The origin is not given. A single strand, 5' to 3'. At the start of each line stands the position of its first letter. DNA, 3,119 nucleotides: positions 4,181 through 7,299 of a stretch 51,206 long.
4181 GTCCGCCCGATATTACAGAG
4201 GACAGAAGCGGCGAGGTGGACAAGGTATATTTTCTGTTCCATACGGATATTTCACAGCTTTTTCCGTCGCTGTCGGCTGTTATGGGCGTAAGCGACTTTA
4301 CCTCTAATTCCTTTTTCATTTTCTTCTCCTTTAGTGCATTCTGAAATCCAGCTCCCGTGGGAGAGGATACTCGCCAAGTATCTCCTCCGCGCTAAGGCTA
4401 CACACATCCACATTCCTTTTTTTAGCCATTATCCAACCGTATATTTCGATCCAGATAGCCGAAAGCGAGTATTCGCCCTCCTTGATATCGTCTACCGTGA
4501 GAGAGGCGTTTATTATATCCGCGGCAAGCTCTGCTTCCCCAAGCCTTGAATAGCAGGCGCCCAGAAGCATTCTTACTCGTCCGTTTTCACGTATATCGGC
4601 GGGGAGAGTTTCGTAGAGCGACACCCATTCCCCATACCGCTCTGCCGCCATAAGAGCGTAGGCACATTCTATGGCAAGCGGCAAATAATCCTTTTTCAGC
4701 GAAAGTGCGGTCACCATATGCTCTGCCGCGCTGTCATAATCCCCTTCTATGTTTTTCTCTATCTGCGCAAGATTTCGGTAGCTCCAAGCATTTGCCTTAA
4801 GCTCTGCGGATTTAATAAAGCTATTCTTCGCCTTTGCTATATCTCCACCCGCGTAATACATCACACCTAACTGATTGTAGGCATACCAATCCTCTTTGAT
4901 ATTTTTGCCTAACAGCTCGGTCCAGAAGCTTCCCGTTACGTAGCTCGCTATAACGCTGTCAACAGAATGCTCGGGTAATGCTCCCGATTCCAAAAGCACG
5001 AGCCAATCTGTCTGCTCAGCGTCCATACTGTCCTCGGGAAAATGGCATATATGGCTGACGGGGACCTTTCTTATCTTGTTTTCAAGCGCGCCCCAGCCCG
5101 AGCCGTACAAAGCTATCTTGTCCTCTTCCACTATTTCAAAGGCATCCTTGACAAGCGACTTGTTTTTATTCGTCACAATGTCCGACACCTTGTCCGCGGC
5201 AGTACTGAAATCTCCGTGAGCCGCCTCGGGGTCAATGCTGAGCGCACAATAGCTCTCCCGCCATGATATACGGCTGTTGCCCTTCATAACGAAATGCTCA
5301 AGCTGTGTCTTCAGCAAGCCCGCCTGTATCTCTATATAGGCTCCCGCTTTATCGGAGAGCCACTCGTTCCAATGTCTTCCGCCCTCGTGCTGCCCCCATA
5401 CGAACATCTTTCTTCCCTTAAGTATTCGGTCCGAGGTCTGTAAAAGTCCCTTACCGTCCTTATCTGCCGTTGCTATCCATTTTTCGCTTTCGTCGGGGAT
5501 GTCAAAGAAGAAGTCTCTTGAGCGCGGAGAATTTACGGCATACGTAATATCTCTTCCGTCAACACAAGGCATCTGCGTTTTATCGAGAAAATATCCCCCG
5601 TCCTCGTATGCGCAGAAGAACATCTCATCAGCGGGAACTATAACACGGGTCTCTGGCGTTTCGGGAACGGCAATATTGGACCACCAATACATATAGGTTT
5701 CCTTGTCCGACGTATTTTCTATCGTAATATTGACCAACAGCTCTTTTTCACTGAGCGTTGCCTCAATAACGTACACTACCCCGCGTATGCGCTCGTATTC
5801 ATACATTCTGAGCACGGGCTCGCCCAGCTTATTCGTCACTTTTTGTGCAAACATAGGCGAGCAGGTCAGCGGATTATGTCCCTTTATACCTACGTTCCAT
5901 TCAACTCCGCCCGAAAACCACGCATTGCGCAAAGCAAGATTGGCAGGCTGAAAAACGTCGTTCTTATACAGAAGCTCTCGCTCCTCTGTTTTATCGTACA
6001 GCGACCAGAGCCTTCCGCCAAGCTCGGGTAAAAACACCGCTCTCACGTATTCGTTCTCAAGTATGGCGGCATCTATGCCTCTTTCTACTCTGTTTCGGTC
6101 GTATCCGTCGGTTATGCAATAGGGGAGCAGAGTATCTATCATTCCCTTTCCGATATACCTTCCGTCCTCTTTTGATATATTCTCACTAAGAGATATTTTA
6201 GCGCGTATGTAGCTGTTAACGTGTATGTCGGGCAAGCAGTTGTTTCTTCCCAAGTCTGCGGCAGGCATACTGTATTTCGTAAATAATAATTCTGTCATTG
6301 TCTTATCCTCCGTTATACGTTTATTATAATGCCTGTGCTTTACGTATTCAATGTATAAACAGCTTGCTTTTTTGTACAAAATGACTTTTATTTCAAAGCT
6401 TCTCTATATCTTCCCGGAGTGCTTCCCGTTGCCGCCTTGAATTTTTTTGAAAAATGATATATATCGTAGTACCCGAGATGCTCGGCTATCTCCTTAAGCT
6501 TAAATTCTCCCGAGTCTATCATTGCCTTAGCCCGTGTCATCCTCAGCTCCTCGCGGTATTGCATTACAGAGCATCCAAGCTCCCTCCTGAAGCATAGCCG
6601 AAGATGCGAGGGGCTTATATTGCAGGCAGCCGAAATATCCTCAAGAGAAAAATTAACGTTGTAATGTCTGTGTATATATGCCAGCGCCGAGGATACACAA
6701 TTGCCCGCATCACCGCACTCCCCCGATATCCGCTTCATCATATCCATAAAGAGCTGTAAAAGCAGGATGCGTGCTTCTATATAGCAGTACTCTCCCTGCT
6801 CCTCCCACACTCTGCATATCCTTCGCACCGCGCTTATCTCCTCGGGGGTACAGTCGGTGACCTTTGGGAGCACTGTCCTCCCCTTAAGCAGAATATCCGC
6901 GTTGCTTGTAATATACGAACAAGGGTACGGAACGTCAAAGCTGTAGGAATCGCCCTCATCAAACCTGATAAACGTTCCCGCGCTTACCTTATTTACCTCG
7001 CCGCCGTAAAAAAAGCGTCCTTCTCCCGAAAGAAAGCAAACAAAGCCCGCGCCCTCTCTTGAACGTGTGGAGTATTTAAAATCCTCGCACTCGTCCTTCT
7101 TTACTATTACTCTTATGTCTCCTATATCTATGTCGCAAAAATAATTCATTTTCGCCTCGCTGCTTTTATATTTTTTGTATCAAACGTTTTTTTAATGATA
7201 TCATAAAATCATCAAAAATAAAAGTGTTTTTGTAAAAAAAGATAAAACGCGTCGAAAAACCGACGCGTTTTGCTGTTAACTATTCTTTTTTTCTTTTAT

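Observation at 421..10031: GRE pair sits at the head of a cytoplasmic glycan-processing cluster (AraC, DUF5107-TPR, two GH-like enzymes)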

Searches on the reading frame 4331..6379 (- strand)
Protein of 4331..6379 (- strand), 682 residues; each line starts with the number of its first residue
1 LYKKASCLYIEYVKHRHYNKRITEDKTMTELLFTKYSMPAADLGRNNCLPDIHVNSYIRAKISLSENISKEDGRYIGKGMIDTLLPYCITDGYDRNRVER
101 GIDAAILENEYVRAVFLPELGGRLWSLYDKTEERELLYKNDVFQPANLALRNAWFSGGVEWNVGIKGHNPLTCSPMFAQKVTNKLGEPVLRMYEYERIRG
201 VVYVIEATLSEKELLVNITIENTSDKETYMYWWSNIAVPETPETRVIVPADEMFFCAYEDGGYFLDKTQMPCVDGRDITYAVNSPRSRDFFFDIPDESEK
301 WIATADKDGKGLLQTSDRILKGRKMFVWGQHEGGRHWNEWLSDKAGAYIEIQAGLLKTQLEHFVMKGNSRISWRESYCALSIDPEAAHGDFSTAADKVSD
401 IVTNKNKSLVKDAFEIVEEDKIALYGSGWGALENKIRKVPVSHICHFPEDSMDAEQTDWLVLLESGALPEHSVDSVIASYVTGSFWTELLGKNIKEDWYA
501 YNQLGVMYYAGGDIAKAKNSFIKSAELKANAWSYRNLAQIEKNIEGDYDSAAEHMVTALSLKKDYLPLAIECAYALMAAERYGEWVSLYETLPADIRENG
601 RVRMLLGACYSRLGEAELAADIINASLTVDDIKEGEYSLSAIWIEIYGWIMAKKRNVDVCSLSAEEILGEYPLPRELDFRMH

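Call 4: search_protein_families(library=pfam, proteins=[window:4331-6379:-], max_evalue=0.01)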
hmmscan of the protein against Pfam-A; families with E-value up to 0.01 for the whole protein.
window:4331-6379:- (682 aa): 6 families
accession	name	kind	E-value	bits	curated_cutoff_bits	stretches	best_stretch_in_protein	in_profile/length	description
PF17128.10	DUF5107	-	6e-31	108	24.4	1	82-360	4-280/310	Domain of unknown function (DUF5107)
PF13424.12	TPR_12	-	1.1e-05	26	30.1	0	500-563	5-76/77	Tetratricopeptide repeat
PF07719.23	TPR_2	-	1.5e-05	25.1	27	0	499-527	2-30/34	Tetratricopeptide repeat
PF14559.12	TPR_19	-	2.5e-05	24.9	25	1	545-608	4-67/68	Tetratricopeptide repeat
PF13181.12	TPR_8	-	5.1e-05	23.5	25.7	0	500-530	3-33/34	Tetratricopeptide repeat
PF00515.34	TPR_1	-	0.0021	18.2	27.8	0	499-527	2-30/34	Tetratricopeptide repeat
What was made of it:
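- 4331..6298 (-): DUF5107 + TPR protein, 655 aa; conserved partner of GH673. Pfam DUF5107 6e-31 plus TPR (call 4).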

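Call 5: search_protein_families(library=ncbifam, proteins=[window:4331-6379:-], max_evalue=0.01)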
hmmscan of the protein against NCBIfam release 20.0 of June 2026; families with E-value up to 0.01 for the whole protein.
window:4331-6379:- (682 aa): 2 families
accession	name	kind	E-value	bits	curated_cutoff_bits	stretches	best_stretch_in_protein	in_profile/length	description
TIGR02917.1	PEP_TPR_lipo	equivalog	8e-05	20.7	312.2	1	494-622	597-725/899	XrtA/PEP-CTERM system TPR-repeat protein PrsT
NF040959.1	MamA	equivalog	0.0061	16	200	0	545-630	84-169/204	magnetosome protein MamA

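Call 24: search_solved_structures(query=window:4331-6301:-, max_evalue=1)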
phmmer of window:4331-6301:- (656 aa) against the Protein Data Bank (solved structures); distinct sequences matched with E-value up to 1: 26.
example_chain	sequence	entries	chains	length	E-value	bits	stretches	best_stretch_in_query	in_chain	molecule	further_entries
5cd6_A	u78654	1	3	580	1e-11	46.9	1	72-333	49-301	TPR-domain containing protein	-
7obi_A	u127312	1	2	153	0.00011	23.7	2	474-536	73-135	CTPR-rv4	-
6vfi_B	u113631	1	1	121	0.0025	19.2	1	468-551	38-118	O43_dn18B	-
6eou_A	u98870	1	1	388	0.0043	18.4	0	475-598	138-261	UDP-N-acetylglucosamine--peptide N-acetylglucosaminyltransferase 110 kDa subunit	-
1w3b_A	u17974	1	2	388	0.0046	18.3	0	475-598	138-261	UDP-N-ACETYLGLUCOSAMINE--PEPTIDE N-ACETYLGLUCOSAMINYLTRANSFERASE 110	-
6vfh_A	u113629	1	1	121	0.017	16.4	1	468-540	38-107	T33_dn10A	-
7yeh_B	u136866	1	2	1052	0.02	16.2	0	475-597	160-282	UDP-N-acetylglucosamine--peptide N-acetylglucosaminyltransferase 110 kDa subunit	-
7yea_A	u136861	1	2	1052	0.02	16.2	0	475-597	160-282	UDP-N-acetylglucosamine--peptide N-acetylglucosaminyltransferase 110 kDa subunit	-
7ntf_A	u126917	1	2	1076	0.021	16.1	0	475-597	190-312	Isoform 1 of UDP-N-acetylglucosamine--peptide N-acetylglucosaminyltransferase 110 kDa subu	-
8bu0_A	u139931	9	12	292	0.033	15.5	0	470-535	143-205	Consensus tetratricopeptide repeat protein | Crystal structure of an 8-repeat consensus TPR superhelix with Zinc. | Monomer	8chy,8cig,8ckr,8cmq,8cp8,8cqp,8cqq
1na3_A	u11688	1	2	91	0.044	15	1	469-536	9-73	designed protein CTPR2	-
8ch0_A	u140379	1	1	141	0.046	15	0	471-535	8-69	Consensus tetratricopeptide repeat protein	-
2fo7_A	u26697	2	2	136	0.051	14.8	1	470-535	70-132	SYNTHETIC CONSENSUS TPR PROTEIN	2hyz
6v8e_A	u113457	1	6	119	0.052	14.8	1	469-536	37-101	Designed protein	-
9gzg_A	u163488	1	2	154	0.061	14.6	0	474-535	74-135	Engineered CTPR protein with glutamic acids for conductivity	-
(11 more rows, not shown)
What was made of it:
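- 4331..6298 (-): PDB 5cd6, function unknown, 1e-11 (call 24).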

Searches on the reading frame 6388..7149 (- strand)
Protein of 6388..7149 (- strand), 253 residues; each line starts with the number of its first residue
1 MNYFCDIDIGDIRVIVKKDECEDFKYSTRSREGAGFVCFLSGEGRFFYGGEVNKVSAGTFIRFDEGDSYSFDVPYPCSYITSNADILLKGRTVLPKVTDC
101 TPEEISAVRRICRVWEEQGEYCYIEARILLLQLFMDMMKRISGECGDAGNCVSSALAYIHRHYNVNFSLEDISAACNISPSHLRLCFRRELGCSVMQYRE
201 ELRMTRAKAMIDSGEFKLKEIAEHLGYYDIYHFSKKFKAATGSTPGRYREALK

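Call 4: search_protein_families(library=pfam, proteins=[window:6388-7149:-], max_evalue=0.01)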
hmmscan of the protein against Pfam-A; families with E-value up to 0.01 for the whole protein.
window:6388-7149:- (253 aa): 3 families
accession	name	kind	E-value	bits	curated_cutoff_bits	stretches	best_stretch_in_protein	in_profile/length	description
PF00165.29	HTH_AraC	-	9.6e-23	80.2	26.6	2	213-249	6-41/42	Bacterial regulatory helix-turn-helix proteins, AraC family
PF12833.13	HTH_18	-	1.6e-20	73.6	33.6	1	173-250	2-79/80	Helix-turn-helix domain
PF07883.17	Cupin_2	-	0.0042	17.2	27.2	1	34-74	19-59/70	Cupin domain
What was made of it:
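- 6388..7149 (-): AraC-family regulator of the hydrolase module. HTH_AraC 1e-22 (call 4).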

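Call 5: search_protein_families(library=ncbifam, proteins=[window:6388-7149:-], max_evalue=0.01)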
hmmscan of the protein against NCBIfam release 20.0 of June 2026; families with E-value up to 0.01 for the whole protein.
window:6388-7149:- (253 aa): 27 families (the best 25 are shown)
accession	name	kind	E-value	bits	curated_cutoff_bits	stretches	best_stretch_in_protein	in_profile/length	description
TIGR04094.1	adjacent_YSIRK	equivalog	1.5e-24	86.7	200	1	148-249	283-383/383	YSIRK-targeted surface antigen transcriptional regulator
NF007860.0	PRK10572.1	equivalog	7.4e-22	77.5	208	1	126-251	158-284/292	arabinose operon transcriptional regulator AraC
NF049932.1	TranspRegBtr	equivalog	5.7e-20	71.3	900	1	108-248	122-262/531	bacillibactin transport transcriptional regulator Btr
NF047788.1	TransRegPocR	equivalog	1.9e-14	53.6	500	1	152-252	191-291/296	transcriptional regulator PocR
NF047455.1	TF_Staph_AryK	equivalog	3.3e-14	52.1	850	1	107-251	108-258/759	transcriptional regulator AryK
NF010026.0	PRK13501.1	equivalog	2.2e-09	36.9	363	1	156-250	182-276/290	HTH-type transcriptional activator RhaR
NF049968.1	QhpR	equivalog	2.6e-09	36.7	250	1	165-249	201-284/284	AraC-like transcriptional regulator QhpR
NF010025.2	PRK13500.1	equivalog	2.7e-09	37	525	1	157-250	183-276/282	HTH-type transcriptional activator RhaR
NF041686.2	ant_diox_reg_AndR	equivalog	3.9e-09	36.6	350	1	145-246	212-315/321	anthranilate 1,2-dioxygenase regulatory protein AndR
NF006902.0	PRK09393.1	equivalog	4.7e-09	35.9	425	1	152-251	222-321/327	transcriptional regulator FtrA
NF033869.1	viru_reg_Rsp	equivalog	6.7e-09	34.7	400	1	152-252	149-249/701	AraC family transcriptional regulator Rsp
NF052371.1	TransRegGbdRPseu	equivalog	1.8e-08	33.8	480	1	167-249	242-324/365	choline metabolism transcriptional regulator GbdR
NF010028.0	PRK13503.1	equivalog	9.7e-08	31.7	288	1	123-250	143-271/278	HTH-type transcriptional activator RhaS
NF050186.1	TransRegGliRPseudo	equivalog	1.3e-07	31.3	570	1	190-251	275-336/338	AraC family transcriptional regulator GliR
NF007243.0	PRK09685.1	equivalog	1.4e-07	31.2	199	1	166-251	215-301/303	transcriptional regulator FeaR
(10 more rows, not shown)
